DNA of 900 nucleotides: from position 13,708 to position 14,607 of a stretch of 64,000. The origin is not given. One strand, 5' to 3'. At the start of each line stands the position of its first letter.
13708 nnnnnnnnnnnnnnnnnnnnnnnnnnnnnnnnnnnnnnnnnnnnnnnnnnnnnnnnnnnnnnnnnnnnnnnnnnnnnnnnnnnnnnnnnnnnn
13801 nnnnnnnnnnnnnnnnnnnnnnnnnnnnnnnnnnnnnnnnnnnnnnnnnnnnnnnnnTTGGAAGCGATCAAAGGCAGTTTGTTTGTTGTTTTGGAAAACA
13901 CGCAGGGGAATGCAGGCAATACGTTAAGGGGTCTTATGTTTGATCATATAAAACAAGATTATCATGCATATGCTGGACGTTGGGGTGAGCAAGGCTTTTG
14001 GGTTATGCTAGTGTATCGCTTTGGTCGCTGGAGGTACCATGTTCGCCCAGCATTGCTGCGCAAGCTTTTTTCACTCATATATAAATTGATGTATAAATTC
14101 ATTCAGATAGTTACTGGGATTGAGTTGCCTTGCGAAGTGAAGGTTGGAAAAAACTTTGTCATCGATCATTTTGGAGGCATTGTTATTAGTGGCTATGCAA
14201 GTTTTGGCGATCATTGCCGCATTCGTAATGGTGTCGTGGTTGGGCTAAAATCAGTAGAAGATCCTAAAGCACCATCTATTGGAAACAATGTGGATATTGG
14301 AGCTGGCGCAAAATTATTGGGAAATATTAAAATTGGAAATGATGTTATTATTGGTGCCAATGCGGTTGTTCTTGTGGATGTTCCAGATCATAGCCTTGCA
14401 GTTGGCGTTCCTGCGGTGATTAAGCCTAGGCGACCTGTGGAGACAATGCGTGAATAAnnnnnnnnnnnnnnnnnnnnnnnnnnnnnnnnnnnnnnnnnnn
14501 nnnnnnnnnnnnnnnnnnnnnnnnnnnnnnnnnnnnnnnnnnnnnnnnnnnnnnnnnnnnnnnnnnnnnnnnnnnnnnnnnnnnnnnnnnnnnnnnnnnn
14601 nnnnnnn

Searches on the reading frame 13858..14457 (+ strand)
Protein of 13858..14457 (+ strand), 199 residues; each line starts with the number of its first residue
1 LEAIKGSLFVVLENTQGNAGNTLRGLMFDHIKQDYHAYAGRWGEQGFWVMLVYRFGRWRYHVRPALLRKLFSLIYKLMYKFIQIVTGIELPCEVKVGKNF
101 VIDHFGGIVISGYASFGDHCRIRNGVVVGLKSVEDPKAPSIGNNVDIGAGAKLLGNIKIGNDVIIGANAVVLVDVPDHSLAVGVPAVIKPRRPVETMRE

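Call 15: search_protein_families(library=pfam, proteins=[window:13858-14457:+], max_evalue=0.0001)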
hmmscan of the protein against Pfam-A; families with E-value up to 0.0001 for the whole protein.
window:13858-14457:+ (199 aa): 1 family
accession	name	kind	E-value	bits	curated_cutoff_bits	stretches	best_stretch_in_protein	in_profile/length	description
PF00132.30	Hexapep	-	8.3e-10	38.4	27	1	139-171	2-34/36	Bacterial transferase hexapeptide (six repeats)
